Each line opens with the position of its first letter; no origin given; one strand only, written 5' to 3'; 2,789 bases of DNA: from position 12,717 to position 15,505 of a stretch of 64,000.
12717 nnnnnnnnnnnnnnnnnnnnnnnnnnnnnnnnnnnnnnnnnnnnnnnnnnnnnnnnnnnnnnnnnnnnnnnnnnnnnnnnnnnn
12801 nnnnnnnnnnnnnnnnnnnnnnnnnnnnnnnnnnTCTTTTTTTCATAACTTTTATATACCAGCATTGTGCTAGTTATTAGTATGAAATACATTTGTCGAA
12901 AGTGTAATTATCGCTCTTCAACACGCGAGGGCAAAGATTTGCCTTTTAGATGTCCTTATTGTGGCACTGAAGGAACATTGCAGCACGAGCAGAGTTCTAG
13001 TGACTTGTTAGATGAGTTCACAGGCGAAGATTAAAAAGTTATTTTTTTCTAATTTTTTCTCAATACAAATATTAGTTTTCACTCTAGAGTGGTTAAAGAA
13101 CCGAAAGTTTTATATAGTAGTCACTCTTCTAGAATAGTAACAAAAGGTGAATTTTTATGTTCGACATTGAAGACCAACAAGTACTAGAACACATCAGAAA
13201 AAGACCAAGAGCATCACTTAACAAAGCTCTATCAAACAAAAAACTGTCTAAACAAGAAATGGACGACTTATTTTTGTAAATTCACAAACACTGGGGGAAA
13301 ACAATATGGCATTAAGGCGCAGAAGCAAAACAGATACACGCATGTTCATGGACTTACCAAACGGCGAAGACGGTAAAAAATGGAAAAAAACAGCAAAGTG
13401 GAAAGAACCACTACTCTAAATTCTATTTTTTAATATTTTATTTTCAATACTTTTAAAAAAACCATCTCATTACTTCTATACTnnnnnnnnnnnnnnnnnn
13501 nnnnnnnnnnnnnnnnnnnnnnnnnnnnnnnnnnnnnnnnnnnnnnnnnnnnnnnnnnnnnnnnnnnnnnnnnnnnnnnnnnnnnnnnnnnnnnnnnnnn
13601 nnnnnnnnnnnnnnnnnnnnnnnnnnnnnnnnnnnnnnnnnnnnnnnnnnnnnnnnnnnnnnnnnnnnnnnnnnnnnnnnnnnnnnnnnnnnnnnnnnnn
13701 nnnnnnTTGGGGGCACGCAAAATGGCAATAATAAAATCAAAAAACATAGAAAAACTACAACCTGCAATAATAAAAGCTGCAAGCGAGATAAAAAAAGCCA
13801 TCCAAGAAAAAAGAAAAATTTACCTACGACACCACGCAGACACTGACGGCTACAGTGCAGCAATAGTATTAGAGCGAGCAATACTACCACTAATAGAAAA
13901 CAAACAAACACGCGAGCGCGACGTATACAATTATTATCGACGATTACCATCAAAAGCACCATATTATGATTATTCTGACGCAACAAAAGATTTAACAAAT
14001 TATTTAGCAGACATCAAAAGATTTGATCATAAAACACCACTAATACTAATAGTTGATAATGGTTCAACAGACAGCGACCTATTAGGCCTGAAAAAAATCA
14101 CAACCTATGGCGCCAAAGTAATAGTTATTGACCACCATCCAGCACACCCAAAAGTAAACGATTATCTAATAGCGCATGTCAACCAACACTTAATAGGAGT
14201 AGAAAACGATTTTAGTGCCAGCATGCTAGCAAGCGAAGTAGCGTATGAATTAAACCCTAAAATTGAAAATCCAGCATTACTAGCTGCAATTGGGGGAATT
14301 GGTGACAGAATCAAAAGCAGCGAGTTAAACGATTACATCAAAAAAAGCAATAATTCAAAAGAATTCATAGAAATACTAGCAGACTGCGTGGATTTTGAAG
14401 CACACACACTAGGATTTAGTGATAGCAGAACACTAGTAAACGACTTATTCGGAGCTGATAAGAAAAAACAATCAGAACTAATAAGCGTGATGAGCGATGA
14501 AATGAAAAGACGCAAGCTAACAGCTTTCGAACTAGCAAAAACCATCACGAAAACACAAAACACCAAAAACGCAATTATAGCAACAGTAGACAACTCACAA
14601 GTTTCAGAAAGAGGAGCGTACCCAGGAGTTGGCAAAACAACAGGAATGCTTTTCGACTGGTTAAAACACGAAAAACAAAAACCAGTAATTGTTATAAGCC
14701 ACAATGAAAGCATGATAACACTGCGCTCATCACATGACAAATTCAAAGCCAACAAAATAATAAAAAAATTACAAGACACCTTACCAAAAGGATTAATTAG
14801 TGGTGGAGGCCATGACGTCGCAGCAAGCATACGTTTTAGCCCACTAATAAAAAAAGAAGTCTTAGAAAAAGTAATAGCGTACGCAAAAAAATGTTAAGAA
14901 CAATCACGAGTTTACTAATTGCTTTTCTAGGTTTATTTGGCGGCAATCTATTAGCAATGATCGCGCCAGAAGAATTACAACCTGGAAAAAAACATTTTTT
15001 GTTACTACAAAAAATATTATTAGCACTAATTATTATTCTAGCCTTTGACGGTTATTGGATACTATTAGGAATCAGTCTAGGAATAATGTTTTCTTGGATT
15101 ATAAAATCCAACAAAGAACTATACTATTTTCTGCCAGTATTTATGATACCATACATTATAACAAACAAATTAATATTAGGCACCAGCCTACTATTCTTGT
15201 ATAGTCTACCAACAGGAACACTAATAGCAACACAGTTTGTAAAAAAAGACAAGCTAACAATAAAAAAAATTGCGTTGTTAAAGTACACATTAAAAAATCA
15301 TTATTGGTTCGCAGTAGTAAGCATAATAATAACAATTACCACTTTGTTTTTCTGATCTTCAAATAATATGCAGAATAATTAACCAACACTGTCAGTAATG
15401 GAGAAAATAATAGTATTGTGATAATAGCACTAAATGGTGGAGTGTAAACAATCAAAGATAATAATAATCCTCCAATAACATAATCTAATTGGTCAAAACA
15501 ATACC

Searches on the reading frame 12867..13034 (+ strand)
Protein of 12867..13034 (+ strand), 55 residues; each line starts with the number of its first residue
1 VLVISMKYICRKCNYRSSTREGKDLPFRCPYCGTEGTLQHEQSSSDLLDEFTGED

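Call 3: search_protein_families(library=pfam, proteins=[window:12867-13034:+], max_evalue=1)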
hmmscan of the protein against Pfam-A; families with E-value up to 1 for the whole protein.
window:12867-13034:+ (55 aa): 26 families (the best 25 are shown)
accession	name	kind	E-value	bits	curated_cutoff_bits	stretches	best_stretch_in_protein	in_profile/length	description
PF01155.25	HypA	-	0.002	18.6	28.9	1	4-36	67-96/112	Hydrogenase/urease nickel incorporation, metallochaperone, hypA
PF23451.1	Zn_ribbon_PaaD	-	0.0056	16.7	27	1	17-45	5-33/53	PaaD zinc beta ribbon domain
PF17207.9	MCM_OB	-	0.0061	16.8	24.8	1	5-49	32-76/126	MCM OB domain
PF10058.14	Zn_ribbon_10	-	0.0072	16.5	24.2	1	9-34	24-52/54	ER junction formation factor lunapark, zinc ribbon finger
PF21349.2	RUBY_RBDX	-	0.0095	15.8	26.5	1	8-34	1-24/30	Rubrerythrin, rubredoxin-like domain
PF18073.7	Zn_ribbon_LapB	-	0.015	15.4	25.7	1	8-38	1-26/28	Rubredoxin metal binding domain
PF03367.19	Zn_ribbon_ZPR1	-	0.024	14.5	23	0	3-18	31-46/56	ZPR1 zinc-finger domain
PF23783.1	Zn_ribbon_TiaS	-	0.028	14.6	27.3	1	9-35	3-28/41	TiaS C-terminal zinc ribbon domain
PF23165.1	zf-C2H2_FBX41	-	0.03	14.3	24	1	25-34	1-10/30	F-box only protein 41 C2H2 zinc finger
PF14354.12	Lar_restr_allev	-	0.035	14.8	28.6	1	29-44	6-21/58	Restriction alleviation protein Lar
PF08792.16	A2L_zn_ribbon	-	0.062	13.5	22.9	0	29-43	6-20/33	A2L zinc ribbon domain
PF23455.1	DUF7129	-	0.069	13.4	30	1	8-35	12-36/45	Domain of unknown function (DUF7129)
PF13717.11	Zn_ribbon_4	-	0.11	12.9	30.3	0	28-42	4-18/36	zinc-ribbon domain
PF10122.14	Zn_ribbon_Com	-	0.11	12.4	22.9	1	18-45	15-43/52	Mu-like prophage protein Com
PF00096.32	zf-C2H2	-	0.12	13.3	25.2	0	27-34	1-8/23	Zinc finger, C2H2 type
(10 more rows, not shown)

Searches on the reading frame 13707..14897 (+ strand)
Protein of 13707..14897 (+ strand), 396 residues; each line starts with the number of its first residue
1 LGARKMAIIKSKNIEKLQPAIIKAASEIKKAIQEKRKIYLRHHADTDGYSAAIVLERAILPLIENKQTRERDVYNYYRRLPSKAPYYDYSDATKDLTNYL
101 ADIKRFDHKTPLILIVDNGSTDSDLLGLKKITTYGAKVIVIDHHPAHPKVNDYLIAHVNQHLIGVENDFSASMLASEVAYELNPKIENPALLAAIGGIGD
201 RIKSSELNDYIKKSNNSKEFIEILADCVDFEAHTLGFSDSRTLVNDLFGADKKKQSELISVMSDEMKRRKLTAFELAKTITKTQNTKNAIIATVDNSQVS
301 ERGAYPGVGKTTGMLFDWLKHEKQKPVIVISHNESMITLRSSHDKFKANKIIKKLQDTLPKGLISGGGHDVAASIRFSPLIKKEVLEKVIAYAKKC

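Call 3: search_protein_families(library=pfam, proteins=[window:13707-14897:+], max_evalue=1)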
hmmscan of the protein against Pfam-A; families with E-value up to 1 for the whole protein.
window:13707-14897:+ (396 aa): 6 families
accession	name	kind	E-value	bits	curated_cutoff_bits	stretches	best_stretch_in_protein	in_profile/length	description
PF01368.27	DHH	-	2.3e-10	41.2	28.1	1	38-182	2-108/125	DHH family, N-terminal domain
PF02272.25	DHHA1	-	2.7e-08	34.6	25.9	1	313-394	19-101/102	DHHA1 domain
PF22724.1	NCAB1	-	0.015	15.7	27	0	92-148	57-117/140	NACHT C-terminal Alpha/Beta 1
PF01380.27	SIS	-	0.043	14.1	25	1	106-153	51-98/131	SIS domain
PF09048.16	Cro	-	0.044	14.2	32.7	1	25-45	26-46/59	Cro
PF00535.33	Glycos_transf_2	-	0.058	13.8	23.3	1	95-143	12-60/168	Glycosyl transferase family 2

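Call 4: search_protein_families(library=ncbifam, proteins=[window:13707-14897:+], max_evalue=1)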
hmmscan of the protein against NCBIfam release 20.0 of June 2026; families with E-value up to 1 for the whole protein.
window:13707-14897:+ (396 aa): 8 families
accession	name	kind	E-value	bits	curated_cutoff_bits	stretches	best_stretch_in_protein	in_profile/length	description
NF053577.1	HAN_nuclease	equivalog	4.8e-82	276.3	840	1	8-390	207-598/612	Hef-associated nuclease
NF053576.1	RecJ_archaeal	equivalog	1.8e-18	66.7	360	3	100-225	55-178/452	RecJ family nuclease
TIGR00644.1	recJ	equivalog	2e-15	56.1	396.9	3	108-204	110-217/546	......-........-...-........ exonuclease RecJ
NF040701.1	RecJ_Meth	equivalog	2.8e-11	42.8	550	1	102-228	50-179/449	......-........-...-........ exonuclease RecJ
NF053575.1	GAN_nuclease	exception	6.3e-06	25.1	850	1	114-201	80-167/467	GINS-associated RecJ family nuclease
NF052522.1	TafE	equivalog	0.077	12.7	155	1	234-321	46-125/176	TafE family fimbrial adapter protein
NF008290.0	PRK11070.1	equivalog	0.089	11.2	900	1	110-148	130-166/577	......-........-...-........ exonuclease RecJ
NF052284.1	rhzpin_SBP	equivalog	0.11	11.6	420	1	205-299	146-241/289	rhizopine catabolism ABC transporter substrate-binding protein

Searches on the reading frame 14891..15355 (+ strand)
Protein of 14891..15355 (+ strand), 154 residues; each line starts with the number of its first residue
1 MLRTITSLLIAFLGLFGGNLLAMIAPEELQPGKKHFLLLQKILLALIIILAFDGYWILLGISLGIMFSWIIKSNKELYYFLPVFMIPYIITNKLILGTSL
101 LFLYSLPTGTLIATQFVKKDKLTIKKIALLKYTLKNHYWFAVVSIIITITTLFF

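Call 44: search_protein_families(library=ncbifam, proteins=[window:14891-15355:+], max_evalue=0.00001)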
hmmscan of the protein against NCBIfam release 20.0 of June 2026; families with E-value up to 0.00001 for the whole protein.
window:14891-15355:+ (154 aa): 0 families

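Call 53: search_protein_families(library=pfam, proteins=[window:14891-15355:+], max_evalue=0.01)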
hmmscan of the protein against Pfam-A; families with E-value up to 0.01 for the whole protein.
window:14891-15355:+ (154 aa): 0 families
